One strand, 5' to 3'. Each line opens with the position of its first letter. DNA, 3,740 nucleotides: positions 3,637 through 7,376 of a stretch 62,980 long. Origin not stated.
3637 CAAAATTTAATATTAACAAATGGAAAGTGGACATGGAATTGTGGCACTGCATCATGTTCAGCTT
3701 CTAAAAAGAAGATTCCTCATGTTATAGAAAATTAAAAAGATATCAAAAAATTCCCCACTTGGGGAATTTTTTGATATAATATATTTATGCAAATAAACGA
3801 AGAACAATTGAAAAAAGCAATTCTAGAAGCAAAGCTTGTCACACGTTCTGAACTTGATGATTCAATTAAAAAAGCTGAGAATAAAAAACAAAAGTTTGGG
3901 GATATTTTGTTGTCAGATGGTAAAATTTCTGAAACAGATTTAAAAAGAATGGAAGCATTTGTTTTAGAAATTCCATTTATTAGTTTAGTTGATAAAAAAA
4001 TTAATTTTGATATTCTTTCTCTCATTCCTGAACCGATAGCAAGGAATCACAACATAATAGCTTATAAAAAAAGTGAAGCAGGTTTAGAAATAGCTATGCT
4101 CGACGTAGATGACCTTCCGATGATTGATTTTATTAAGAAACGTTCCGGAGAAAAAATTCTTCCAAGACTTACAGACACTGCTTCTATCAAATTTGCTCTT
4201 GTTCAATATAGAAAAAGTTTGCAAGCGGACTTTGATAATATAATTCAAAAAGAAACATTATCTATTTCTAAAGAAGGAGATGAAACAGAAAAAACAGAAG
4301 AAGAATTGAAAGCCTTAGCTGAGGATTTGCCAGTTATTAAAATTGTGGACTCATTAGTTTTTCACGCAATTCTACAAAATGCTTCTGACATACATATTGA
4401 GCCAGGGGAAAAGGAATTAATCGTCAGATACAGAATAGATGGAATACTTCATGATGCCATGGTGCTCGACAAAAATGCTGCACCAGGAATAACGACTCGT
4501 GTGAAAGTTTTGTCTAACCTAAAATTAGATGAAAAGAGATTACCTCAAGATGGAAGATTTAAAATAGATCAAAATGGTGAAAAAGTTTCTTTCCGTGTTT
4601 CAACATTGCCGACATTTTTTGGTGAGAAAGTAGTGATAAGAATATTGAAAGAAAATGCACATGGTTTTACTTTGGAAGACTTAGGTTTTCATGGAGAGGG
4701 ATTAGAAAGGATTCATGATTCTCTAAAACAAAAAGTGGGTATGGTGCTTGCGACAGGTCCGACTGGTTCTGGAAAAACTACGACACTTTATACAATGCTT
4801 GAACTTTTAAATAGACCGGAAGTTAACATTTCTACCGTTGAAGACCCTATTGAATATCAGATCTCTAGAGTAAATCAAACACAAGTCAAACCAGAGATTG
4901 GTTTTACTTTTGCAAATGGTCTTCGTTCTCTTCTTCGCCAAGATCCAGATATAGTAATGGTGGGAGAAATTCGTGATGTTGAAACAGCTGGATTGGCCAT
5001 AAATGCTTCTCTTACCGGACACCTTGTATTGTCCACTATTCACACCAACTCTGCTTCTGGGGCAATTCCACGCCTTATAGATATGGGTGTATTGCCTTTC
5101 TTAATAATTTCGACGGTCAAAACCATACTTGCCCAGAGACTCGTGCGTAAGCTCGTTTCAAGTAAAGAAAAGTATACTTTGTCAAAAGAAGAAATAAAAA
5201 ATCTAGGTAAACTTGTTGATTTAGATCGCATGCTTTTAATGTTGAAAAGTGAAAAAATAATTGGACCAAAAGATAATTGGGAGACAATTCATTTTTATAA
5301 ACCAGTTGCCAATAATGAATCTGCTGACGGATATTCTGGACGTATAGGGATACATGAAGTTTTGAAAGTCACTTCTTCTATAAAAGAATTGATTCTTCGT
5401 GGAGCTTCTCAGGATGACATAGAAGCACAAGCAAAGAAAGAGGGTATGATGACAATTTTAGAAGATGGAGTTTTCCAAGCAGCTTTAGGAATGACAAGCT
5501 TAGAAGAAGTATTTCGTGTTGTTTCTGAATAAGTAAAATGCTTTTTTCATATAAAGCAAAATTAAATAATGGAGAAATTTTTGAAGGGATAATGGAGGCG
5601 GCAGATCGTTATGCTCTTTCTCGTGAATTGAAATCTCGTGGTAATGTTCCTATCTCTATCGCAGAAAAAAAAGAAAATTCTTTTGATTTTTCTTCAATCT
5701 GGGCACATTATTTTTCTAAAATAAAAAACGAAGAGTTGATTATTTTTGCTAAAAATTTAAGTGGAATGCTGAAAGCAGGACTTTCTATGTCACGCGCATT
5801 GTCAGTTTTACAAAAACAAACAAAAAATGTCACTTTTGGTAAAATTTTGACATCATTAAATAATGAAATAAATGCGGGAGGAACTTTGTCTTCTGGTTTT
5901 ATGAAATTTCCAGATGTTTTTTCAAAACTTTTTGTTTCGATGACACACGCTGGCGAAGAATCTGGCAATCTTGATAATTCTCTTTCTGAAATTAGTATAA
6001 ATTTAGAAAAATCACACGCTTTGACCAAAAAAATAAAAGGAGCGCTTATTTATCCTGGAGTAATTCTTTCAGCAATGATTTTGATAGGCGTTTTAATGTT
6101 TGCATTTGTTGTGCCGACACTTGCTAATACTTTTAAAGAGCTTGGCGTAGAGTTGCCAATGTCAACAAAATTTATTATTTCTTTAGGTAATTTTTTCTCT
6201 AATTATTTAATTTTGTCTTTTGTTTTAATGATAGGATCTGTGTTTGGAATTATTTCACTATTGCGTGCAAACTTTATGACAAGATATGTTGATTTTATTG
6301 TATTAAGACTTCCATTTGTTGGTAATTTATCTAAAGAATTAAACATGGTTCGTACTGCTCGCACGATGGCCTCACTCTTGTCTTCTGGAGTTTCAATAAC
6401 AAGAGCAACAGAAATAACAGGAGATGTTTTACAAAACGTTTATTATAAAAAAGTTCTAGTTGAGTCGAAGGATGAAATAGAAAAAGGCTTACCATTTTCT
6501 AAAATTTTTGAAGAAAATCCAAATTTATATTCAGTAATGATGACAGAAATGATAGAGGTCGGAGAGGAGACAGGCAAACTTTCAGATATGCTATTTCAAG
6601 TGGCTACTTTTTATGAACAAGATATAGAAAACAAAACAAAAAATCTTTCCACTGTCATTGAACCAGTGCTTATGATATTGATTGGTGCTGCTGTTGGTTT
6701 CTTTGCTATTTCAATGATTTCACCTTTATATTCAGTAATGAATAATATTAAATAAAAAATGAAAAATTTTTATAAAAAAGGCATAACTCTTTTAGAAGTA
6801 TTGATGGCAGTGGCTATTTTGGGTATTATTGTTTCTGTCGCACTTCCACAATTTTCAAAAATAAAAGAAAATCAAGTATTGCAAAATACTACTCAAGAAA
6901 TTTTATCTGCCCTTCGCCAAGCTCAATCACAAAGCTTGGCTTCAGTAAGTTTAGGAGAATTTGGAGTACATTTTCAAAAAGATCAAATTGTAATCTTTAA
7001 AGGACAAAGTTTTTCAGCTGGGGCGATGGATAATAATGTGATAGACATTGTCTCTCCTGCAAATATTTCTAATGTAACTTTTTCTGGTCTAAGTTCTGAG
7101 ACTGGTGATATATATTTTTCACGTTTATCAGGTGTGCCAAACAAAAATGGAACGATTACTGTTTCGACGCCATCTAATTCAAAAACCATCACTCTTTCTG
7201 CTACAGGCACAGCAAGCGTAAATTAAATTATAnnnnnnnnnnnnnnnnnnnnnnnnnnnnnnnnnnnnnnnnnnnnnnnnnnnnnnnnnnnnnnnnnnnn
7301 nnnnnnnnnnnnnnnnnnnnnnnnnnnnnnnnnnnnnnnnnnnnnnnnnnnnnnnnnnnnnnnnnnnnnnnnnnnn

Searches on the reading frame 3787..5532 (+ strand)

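Call 77: search_protein_families(library=pfam, proteins=[window:3787-5532:+], max_evalue=0.0001)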
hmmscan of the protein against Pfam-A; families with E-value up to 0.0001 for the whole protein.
window:3787-5532:+ (581 aa): 2 families
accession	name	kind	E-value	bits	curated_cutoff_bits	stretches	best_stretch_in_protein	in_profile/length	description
PF00437.27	T2SSE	-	2.6e-122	408.5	24.9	1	178-577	3-370/370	Type II/IV secretion system protein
PF05157.20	MshEN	-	6.2e-08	33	23.1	1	61-143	2-85/90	MshEN domain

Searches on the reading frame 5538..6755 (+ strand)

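Call 77: search_protein_families(library=pfam, proteins=[window:5538-6755:+], max_evalue=0.0001)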
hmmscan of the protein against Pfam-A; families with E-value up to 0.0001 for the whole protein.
window:5538-6755:+ (405 aa): 1 family
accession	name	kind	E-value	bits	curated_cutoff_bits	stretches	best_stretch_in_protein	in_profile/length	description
PF00482.28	T2SSF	-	1.7e-53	180.3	25.2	2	70-193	1-125/125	Type II secretion system (T2SS), protein F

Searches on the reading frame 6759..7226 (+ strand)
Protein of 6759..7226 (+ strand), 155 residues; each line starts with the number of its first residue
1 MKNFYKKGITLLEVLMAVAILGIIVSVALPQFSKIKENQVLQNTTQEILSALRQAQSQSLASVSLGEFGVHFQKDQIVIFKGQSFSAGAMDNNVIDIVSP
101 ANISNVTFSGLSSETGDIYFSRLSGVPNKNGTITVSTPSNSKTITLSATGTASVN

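Call 82: search_protein_families(library=pfam, proteins=[window:6759-7226:+], max_evalue=0.0001)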
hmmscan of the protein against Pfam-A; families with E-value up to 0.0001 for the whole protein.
window:6759-7226:+ (155 aa): 3 families
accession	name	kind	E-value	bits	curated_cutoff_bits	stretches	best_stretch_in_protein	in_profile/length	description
PF07963.17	N_methyl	-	2.2e-06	27.4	21.2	1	6-29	4-27/27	Prokaryotic N-terminal methylation motif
PF11773.13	ComGE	-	1.5e-05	25.2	25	1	11-76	2-67/82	Competence system putative prepilin ComGE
PF12019.13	GspH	-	2.2e-05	25.3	21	1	45-150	2-108/108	Type II transport protein GspH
